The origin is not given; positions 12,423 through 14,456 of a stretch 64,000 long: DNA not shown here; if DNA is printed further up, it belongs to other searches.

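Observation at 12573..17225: Adjacent cohesin-domain and dockerin-domain surface proteins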

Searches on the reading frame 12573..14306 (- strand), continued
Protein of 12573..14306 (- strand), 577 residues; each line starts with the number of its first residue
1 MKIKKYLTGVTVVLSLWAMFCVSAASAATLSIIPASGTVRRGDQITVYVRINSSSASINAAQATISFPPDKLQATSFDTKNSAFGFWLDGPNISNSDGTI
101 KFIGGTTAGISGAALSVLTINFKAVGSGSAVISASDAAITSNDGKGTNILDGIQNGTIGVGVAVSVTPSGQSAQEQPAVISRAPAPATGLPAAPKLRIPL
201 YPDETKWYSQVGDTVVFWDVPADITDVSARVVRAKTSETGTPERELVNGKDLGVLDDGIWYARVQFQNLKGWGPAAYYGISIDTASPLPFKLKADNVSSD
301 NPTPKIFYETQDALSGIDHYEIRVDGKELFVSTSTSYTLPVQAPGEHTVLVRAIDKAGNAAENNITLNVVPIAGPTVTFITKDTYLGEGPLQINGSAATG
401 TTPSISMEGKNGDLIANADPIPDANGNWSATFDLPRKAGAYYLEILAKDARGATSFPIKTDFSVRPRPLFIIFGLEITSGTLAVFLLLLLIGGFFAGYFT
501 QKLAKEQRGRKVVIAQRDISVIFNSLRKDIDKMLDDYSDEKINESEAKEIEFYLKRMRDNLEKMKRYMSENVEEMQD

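Call 41: search_solved_structures(query=A3, max_evalue=0.1, show_alignments=2)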
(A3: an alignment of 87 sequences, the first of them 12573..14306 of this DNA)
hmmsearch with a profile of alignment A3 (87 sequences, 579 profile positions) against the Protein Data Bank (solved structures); distinct sequences matched with E-value up to 0.1: 6.
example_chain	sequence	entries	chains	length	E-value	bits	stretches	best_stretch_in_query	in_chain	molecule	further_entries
2yn3_A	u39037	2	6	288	2.9e-07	32.4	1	418-457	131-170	PUTATIVE INNER MEMBRANE PROTEIN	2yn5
6m3a_A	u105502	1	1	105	0.0069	17.9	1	385-462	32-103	Biofilm-associated surface protein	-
3c12_A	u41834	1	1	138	0.032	15.7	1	398-463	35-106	Flagellar protein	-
5aoz_A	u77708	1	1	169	0.04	15.4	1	21-84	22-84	PUTATIVE CELLULOSOMAL SCAFFOLDIN PROTEIN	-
8cxj_D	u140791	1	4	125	0.042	15.3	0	337-375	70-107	Surface protein R28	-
4m03_A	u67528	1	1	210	0.078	14.4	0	335-384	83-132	Serine-rich adhesin for platelets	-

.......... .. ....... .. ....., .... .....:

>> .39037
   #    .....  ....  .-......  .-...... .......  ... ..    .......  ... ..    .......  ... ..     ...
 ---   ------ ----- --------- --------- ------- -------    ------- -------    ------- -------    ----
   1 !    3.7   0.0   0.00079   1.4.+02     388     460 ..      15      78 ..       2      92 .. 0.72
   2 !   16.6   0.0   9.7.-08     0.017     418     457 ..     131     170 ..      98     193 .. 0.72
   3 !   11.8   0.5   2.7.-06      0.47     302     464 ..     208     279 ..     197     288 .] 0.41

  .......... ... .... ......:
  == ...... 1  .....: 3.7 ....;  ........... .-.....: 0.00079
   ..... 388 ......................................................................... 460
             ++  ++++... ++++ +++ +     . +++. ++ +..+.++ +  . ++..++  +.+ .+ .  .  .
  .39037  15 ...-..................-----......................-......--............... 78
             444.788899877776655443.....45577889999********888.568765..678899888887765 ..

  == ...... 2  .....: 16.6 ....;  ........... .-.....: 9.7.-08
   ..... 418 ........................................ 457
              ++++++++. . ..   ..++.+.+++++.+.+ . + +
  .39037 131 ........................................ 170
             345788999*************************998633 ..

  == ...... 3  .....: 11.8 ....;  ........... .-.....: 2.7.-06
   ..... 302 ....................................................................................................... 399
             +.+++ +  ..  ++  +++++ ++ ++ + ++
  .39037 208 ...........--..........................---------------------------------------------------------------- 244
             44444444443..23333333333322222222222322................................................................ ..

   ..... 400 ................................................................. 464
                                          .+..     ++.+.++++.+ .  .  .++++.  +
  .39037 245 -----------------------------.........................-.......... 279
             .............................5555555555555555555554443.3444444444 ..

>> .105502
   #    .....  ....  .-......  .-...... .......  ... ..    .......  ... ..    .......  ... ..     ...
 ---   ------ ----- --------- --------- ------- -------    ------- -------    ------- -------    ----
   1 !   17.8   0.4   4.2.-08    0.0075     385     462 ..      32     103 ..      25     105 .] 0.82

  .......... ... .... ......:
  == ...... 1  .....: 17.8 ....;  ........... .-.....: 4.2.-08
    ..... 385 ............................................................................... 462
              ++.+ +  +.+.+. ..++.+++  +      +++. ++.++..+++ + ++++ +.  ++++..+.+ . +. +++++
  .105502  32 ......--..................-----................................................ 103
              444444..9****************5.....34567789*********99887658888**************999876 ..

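Call 43: fold_search(model_id=the predicted structure, library=pdb)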
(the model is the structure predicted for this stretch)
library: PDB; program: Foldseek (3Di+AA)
matches with E <= 10: 1660; with E <= 0.001: 480
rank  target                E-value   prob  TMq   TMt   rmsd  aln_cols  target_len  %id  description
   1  2jll                  6.5e-12  1.00  0.18  0.25  24.8       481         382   13  Crystal structure of NCAM2 IgIV-FN3II (released 2009-11-17)
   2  9flp_A                1.2e-11  1.00  0.18  0.13  29.4       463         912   12  CryoEM structure of the neck (1403-2314) in the grappling hook protein A (GhpA) in the bacterium Aureispira sp. CCB-QB (released 2024-10-16)
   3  9flw_A                2.0e-11  1.00  0.21  0.23  29.8       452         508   13  CryoEM structure of the fragment-6 (3571-4078) in the grappling hook protein A (GhpA) in the bacterium Aureispira sp.  (released 2024-10-16)
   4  6xi3                  2.1e-11  1.00  0.20  0.26  31.8       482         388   14  Crystal structure of tetra-tandem repeat in extending region of large adhesion protein (released 2020-10-14)
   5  6tpw                  4.3e-11  1.00  0.15  0.22  28.5       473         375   12  Crystal structures of FNIII domain one through four of the human leucocyte common antigen-related protein ( LAR) (released 2020-05-13)
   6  9fls_A                4.5e-11  1.00  0.19  0.28  30.9       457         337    9  CryoEM structure of the fragment-3 (2061-2397) in the grappling hook protein A (GhpA) in the bacterium Aureispira sp.  (released 2024-10-16)
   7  8beg_A                5.5e-11  1.00  0.18  0.17  33.3       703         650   10  Structure of Ig-like domains from PrgB (released 2022-11-30)
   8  8beg_B                6.7e-11  1.00  0.20  0.18  33.3       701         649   10  Structure of Ig-like domains from PrgB (released 2022-11-30)
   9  5jpm_A                1.2e-10  1.00  0.15  0.13  27.0       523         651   10  Structure of the complex of human complement C4 with MASP-2 rebuilt using iMDFF (released 2016-08-10)
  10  8v29_B                2.4e-10  1.00  0.13  0.13  24.6       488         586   13  Cryo-EM structure of human type I OSM receptor complex: model for full extracellular assembly (released 2024-11-20)
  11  4yfd_A                3.6e-10  1.00  0.21  0.23  27.2       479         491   10  Crystal structure PTP delta Ig1-Fn2 in complex with IL-1RAcP (released 2015-05-06)
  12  6mfa                  5.7e-10  1.00  0.15  0.23  29.3       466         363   12  Fragment of human fibronectin containing the 4th-7th type III domains (released 2019-09-18)
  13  2v5y                  6.3e-10  1.00  0.22  0.22  29.6       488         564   13  Crystal structure of the receptor protein tyrosine phosphatase mu ectodomain (released 2007-09-11)
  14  3t1w                  6.3e-10  1.00  0.17  0.24  28.0       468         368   13  Structure of the four-domain fragment Fn7B89 of oncofetal fibronectin (released 2012-03-21)
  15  8d82_A                6.6e-10  1.00  0.13  0.13  26.4       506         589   12  Cryo-EM structure of human IL-6 signaling complex in detergent: model containing full extracellular domains (released 2023-03-29)
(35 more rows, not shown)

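Call 61: search_protein_families(library=pfam, alignment_id=A1, max_evalue=0.01)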
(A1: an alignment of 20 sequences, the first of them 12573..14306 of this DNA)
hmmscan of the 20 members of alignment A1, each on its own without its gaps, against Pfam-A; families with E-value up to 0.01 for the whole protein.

A. member 1, window:12573-14306:- (577 aa): 3 families
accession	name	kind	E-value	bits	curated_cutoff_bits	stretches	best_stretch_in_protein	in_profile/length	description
PF00963.24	Cohesin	-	2.9e-08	34.5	24.1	1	38-158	10-137/139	Cohesin domain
PF19077.6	Big_13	-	2.1e-06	28.6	27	0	342-368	72-99/102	Bacterial Ig-like domain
PF07495.19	Y_Y_Y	-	0.0091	16.3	26.6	0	320-369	12-62/65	Y_Y_Y domain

B. families by the number of members that match (of 20 scanned): 23 families
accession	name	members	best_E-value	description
PF19077.6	Big_13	20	1.4e-15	Bacterial Ig-like domain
PF00963.24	Cohesin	11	2.9e-08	Cohesin domain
PF07495.19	Y_Y_Y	3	0.0012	Y_Y_Y domain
PF17936.7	Big_6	2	5.2e-05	Bacterial Ig domain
PF02369.22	Big_1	2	0.00071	Bacterial Ig-like domain (group 1)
PF17957.7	Big_7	2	0.00087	Bacterial Ig domain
PF10670.15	DUF4198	1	4.6e-05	Domain of unknown function (DUF4198)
PF11008.14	DUF2846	1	0.00022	Protein of unknown function (DUF2846)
PF23194.1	NOMO_5th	1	0.0006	NOMO fifth transthyretin-like domain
PF00028.23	Cadherin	1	0.00075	Cadherin domain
PF09136.16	Glucodextran_B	1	0.00083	Glucodextranase, domain B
PF24893.1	DUF7743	1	0.0016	Domain of unknown function (DUF7743)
PF24421.1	Ig_J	1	0.0018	Tip attachment protein J, Ig-like domain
PF23623.1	GBD_IRG7_N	1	0.0021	IRG7 N-terminal galactose binding domain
PF13750.12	Big_3_3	1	0.003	Bacterial Ig-like domain (group 3)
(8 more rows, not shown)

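Call 77: search_protein_families(library=ncbifam, proteins=[L006:6976-9942:+, L004:3689-7987:+, L007:1564-6360:+, L016:3646-8559:+, L068:5256-9947:+], max_evalue=0.0001)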
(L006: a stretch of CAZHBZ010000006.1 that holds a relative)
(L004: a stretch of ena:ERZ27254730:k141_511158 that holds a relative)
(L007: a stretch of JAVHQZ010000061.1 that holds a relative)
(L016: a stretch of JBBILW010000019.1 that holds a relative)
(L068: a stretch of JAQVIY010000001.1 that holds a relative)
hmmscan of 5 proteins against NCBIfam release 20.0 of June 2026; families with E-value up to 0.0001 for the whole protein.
L006:6976-9942:+ (989 aa): 1 family
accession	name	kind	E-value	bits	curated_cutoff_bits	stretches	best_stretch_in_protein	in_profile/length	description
NF041540.1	dockerin_GC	domain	6.9e-06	26.4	29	1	932-984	4-65/67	GC-type dockerin domain-anchored protein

L004:3689-7987:+ (1433 aa): 1 family
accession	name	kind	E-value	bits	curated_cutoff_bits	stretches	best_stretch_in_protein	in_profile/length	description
NF058597.1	CoaZ_rpt_PGGG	domain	3.5e-117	382.8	30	4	813-900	1-88/88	choice-of-anchor Z repeating domain-containing protein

L007:1564-6360:+ (1599 aa): 0 families

L016:3646-8559:+ (1638 aa): 0 families

L068:5256-9947:+ (1564 aa): 0 families

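Call 80: search_protein_representatives(alignment_id=A3)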
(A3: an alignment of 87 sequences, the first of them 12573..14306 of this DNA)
Query: 87 sequences, 579 profile positions. Proteins with E-value up to 0.001 (for the whole library): 47722; up to 1e-10: 20600; up to 1e-30: 6201. The best 150 are listed.
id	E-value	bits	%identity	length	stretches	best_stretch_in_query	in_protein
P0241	0.0e+00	1996.1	-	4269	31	253-363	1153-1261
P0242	0.0e+00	1111.9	-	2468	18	241-368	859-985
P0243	0.0e+00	1045.5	-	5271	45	274-368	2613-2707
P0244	9.0e-288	971.8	-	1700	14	187-285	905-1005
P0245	1.6e-247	838.9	-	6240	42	334-473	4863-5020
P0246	1.7e-233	792.6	-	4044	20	278-389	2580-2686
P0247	2.9e-230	781.9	-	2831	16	189-286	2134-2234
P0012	4.9e-229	777.9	-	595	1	7-578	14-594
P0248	5.4e-222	754.6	-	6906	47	329-463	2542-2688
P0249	9.2e-221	750.6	-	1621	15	278-366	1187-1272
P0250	1.5e-220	749.8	-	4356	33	285-469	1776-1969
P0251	5.1e-217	738.2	-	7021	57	254-466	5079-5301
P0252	1.1e-216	737.1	-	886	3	7-579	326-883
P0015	1.3e-215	733.5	-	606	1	2-578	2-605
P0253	5.1e-215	731.6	-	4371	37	321-470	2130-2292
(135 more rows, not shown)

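Call 83: list_cluster_members(proteins=[window:12573-14306:-, P0121])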
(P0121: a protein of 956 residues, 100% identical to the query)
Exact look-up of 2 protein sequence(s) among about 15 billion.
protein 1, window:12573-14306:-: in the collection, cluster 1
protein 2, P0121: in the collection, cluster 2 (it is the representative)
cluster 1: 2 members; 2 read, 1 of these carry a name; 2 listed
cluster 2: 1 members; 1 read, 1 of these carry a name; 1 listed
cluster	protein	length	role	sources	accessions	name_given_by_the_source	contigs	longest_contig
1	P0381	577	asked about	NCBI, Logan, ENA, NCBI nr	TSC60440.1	MAG: Uncharacterized protein LiPW15_318 [Parcubacteria group bacterium LiPW_15]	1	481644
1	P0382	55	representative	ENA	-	-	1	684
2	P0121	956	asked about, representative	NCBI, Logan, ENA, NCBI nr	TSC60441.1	MAG: fibronectin type III [Parcubacteria group bacterium LiPW_15]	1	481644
